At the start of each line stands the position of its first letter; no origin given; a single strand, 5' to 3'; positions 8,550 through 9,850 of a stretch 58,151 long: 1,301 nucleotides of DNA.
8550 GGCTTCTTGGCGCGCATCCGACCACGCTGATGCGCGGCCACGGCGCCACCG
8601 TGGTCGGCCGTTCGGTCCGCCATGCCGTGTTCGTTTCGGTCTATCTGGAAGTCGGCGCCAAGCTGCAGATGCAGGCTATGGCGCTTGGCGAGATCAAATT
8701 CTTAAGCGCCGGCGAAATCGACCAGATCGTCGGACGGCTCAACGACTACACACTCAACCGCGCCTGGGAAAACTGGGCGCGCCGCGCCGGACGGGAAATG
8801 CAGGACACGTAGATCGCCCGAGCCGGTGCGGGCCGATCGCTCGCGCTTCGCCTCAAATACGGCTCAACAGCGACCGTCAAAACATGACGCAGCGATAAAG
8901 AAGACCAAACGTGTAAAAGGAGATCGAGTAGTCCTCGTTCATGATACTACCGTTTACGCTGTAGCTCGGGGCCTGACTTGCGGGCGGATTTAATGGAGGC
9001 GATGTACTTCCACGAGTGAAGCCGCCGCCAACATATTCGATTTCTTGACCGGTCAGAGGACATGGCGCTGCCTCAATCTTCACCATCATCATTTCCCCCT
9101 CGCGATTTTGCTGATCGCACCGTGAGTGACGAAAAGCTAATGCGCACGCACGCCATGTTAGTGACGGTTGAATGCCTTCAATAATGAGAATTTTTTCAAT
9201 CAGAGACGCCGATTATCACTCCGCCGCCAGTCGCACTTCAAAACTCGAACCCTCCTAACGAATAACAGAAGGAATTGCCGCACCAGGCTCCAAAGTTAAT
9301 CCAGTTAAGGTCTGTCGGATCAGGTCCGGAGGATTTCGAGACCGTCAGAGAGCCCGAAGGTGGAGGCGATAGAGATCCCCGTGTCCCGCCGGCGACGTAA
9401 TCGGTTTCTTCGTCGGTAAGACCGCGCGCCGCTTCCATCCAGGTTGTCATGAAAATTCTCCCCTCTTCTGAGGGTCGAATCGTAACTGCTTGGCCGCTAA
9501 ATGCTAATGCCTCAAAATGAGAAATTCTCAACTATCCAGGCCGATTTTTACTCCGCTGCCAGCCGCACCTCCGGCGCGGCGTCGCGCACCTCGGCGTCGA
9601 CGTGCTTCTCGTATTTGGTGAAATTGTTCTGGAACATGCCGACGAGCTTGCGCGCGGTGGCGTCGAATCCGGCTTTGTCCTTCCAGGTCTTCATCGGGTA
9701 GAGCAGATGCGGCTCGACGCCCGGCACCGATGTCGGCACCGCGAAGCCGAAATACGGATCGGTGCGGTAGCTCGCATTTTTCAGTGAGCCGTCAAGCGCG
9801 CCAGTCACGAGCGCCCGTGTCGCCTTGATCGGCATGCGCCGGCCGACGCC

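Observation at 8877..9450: Two paralogous ~70-aa peptides with double-glycine leaders in an AT-rich islet downstream of pckA (candidate undescribed microcin/RiPP-like system)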

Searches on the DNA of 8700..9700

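Call 65: search_rna_families(source=window, start=8700, end=9700, threshold=evalue, max_evalue=1)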
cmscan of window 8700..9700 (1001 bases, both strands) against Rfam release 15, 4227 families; matches with E-value up to 1: 0.
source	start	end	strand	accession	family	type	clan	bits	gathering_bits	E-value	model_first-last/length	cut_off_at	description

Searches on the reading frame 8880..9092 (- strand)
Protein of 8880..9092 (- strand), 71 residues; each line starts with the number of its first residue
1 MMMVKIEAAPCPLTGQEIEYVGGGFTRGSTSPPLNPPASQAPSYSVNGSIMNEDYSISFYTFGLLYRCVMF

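Call 5: search_protein_families(library=ncbifam, proteins=[window:8880-9092:-], max_evalue=10)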
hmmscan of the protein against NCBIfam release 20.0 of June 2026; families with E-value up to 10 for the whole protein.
seq(71 aa): 1 family
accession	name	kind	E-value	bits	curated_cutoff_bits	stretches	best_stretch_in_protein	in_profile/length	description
NF047708.1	LIC20153_fam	subfamily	0.087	12.6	120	1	7-63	103-155/164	LIC20153 family lipoprotein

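Call 6: search_protein_families(library=pfam, proteins=[window:8880-9092:-], max_evalue=10)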
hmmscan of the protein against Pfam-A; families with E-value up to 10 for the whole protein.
seq(71 aa): 0 families

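Call 10: find_homologous_proteins(query=window:8880-9092:-, max_evalue=10)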
Query seq(71 aa) (71 aa): 5 proteins with E <= 10 among 5 candidates.
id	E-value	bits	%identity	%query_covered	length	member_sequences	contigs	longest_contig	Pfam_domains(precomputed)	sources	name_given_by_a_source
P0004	6.5e-38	145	97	99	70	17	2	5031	-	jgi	jgi:hypothetical protein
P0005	1.8e-26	109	79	99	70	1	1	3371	-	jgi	-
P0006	3.0e-26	109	79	99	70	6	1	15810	-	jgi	-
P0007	1.2e-19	88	70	99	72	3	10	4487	-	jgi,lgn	jgi:hypothetical protein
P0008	2.1e-5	43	42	92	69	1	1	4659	-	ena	-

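Call 13: find_encoding_contigs(protein=P0008, flank=6000, max_places=5)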
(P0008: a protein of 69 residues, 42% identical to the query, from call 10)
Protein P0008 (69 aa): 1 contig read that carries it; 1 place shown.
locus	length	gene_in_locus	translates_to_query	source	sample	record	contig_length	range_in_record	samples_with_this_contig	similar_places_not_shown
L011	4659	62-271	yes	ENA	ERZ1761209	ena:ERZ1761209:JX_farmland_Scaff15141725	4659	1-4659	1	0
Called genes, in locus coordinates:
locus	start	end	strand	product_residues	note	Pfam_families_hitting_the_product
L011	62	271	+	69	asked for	-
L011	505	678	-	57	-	-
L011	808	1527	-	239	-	PF00596:Aldolase_II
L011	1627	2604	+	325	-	PF03401:TctC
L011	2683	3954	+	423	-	PF01494:FAD_binding_3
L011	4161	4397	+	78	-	-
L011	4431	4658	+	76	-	?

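Call 14: find_encoding_contigs(protein=P0007, flank=6000, max_places=6)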
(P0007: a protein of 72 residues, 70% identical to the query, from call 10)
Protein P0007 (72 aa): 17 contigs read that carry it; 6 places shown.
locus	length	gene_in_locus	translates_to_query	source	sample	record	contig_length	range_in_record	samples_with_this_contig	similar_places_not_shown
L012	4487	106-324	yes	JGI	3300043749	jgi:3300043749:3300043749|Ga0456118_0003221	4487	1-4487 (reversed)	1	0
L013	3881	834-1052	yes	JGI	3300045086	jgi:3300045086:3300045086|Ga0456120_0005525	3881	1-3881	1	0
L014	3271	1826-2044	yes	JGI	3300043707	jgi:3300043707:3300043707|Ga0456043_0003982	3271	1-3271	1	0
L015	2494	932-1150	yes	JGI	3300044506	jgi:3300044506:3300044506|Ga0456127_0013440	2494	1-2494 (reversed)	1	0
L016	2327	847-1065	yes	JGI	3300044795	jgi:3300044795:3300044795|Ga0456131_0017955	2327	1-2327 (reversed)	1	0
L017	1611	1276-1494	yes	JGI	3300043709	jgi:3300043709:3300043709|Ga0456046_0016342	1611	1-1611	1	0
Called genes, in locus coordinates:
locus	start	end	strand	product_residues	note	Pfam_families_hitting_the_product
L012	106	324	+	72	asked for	-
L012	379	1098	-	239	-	PF00596:Aldolase_II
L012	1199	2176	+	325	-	PF03401:TctC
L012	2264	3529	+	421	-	PF01494:FAD_binding_3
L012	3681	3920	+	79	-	-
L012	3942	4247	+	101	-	-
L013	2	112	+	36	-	?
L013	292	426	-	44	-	-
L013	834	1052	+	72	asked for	-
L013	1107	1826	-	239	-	PF00596:Aldolase_II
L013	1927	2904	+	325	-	PF03401:TctC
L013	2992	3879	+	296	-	?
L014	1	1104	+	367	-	?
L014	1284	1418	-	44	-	-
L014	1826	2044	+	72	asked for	-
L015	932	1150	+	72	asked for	-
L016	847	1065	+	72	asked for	-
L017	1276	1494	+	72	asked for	-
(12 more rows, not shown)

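Call 15: find_encoding_contigs(protein=P0006, flank=8000, max_places=4)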
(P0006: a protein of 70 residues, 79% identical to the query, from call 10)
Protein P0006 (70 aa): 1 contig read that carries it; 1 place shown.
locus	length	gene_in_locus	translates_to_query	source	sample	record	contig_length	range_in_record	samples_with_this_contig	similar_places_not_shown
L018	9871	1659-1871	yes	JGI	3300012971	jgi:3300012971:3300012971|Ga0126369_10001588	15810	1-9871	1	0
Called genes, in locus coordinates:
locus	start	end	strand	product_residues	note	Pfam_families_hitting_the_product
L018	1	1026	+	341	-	?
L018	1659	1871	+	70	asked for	-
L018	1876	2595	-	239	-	PF00596:Aldolase_II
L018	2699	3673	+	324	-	PF03401:TctC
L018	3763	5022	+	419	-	PF01494:FAD_binding_3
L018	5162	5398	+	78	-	-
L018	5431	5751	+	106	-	-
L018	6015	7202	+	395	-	PF25919:BSH_CusB (faint), PF25917:BSH_RND, PF25973:BSH_CzcB, PF25876:HH_MFP_RND, PF25944:Beta-barrel_RND, PF25954:Beta-barrel_RND_2 (weak), PF25967:RND-MFP_C, PF25989:YknX_C (weak)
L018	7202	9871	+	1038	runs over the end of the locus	PF00873:ACR_tran, PF03176:MMPL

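Call 30: find_encoding_contigs(protein=P0005, flank=4000, max_places=3)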
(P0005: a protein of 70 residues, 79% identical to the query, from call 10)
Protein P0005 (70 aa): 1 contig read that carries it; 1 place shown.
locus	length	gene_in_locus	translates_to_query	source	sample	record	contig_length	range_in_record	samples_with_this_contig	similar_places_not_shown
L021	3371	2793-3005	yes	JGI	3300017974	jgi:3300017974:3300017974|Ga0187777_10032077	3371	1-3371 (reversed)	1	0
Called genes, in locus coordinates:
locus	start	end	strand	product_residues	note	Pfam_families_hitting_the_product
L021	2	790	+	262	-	?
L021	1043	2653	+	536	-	PF01293:PEPCK_ATP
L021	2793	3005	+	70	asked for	-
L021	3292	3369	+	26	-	?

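Call 34: search_protein_representatives(alignment_id=A2)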
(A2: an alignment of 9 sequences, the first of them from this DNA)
Query: 9 sequences, 68 profile positions. Proteins with E-value up to 0.001 (for the whole library): 20; up to 1e-10: 5; up to 1e-30: 1. The best 20 are listed.
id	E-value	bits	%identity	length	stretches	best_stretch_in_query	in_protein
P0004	8.1e-36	137.8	-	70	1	1-68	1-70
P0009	1.8e-24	101.5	-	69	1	1-68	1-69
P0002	3.5e-16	74.9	-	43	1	1-46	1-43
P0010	4.4e-11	58.6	-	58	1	1-51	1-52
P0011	7.9e-11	57.8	-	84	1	1-48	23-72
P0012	1.9e-10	56.6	-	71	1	1-68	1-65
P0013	5.8e-08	48.6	-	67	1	1-59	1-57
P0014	2.8e-07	46.4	-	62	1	4-47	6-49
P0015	6.8e-07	45.2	-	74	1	2-42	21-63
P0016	9.1e-07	44.8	-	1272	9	13-48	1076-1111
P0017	1.1e-06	44.5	-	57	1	9-43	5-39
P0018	3.0e-06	43.1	-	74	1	2-65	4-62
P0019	2.4e-05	40.2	-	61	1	5-46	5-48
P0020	4.9e-05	39.2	-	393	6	11-56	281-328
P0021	1.9e-04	37.4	-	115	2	1-23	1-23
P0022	3.6e-04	36.5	-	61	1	1-42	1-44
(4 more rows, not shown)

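Call 36: find_encoding_contigs(protein=P0017, flank=10000, max_places=4)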
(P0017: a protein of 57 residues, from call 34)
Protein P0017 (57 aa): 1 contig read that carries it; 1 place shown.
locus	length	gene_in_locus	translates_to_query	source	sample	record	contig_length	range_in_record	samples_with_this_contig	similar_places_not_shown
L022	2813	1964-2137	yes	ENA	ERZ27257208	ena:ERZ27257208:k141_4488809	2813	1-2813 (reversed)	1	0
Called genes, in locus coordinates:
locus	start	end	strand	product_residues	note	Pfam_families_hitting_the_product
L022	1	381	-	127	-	?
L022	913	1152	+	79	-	-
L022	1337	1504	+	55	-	-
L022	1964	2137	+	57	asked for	-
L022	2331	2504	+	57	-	-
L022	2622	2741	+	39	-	-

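Call 37: find_encoding_contigs(protein=P0022, flank=10000, max_places=4)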
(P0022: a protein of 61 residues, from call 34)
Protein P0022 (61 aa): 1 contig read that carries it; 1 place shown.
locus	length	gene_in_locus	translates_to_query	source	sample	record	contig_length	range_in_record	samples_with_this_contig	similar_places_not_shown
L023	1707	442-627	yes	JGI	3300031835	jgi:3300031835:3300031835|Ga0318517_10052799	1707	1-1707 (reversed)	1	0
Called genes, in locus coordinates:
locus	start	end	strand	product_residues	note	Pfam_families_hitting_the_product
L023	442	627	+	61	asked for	-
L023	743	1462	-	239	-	PF00596:Aldolase_II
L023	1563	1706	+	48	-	?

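Call 51: find_encoding_contigs(protein=P0019, flank=10000, max_places=3)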
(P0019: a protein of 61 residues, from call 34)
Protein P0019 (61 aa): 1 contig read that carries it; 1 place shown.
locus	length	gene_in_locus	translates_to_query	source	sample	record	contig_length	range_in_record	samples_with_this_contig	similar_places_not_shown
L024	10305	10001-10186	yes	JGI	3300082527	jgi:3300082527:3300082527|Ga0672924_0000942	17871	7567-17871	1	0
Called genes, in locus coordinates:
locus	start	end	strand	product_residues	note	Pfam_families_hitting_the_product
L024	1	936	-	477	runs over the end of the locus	PF05221:AdoHcyase, PF00670:AdoHcyase_NAD, PF02826:2-Hacid_dh_C (weak), PF07991:KARI_N (weak)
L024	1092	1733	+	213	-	PF03167:UDG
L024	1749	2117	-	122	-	-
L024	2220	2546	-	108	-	PF00381:PTS-HPr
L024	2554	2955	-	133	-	PF03610:EIIA-man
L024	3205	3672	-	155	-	PF07475:Hpr_kinase_C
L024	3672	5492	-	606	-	PF13755:Sensor_TM1, PF13756:Stimulus_sens_1, PF00672:HAMP (weak), PF00512:HisKA, PF02518:HATPase_c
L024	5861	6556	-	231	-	PF00072:Response_reg, PF00486:Trans_reg_C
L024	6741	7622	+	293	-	PF13883:CREG_beta-barrel, PF01243:PNPOx_N, PF10615:DUF2470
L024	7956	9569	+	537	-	PF01293:PEPCK_ATP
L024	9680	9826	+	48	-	-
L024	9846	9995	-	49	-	-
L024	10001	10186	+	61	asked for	-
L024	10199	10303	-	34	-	?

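Call 52: find_encoding_contigs(protein=P0014, flank=10000, max_places=3)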
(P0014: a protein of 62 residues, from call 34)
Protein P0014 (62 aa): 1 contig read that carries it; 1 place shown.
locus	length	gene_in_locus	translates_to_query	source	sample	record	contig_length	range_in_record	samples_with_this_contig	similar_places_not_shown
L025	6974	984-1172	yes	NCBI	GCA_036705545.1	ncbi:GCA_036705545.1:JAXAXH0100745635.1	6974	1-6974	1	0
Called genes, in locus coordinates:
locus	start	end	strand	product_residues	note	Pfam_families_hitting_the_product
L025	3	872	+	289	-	?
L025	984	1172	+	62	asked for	-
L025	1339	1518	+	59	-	-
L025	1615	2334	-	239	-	PF00596:Aldolase_II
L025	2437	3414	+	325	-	PF03401:TctC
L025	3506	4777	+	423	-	PF01494:FAD_binding_3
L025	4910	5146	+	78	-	-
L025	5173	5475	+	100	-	-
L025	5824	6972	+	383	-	?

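Call 53: find_encoding_contigs(protein=P0011, flank=10000, max_places=3)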
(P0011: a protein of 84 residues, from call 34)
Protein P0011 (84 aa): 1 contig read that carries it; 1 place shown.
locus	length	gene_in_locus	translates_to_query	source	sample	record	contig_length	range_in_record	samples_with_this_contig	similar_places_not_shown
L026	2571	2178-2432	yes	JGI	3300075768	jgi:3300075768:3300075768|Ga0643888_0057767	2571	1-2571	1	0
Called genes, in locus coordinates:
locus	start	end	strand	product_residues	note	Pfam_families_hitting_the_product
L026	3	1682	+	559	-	?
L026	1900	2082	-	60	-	-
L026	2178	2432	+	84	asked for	-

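Call 81: predict_structure(alignment_id=A2)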
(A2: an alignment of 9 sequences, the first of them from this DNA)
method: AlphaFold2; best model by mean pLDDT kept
length: 71 residues; sequences in the alignment: 9
mean_pLDDT: 53.4   pTM: 0.15
mean pLDDT of the five models: 53.4, 52.8, 49.5, 46.8, 45.7
residues with pLDDT >= 90: 0; 70-90: 0; 50-70: 55; < 50: 16
segments of 3 or more residues with pLDDT < 50: 1-3
pLDDT, mean of each block of 10 residues (from residue 1): 48 53 55 60 53 52 53 45
secondary structure, 60 per line:
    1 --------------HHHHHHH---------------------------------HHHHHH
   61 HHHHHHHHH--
elements in order: H15-21 H55-69
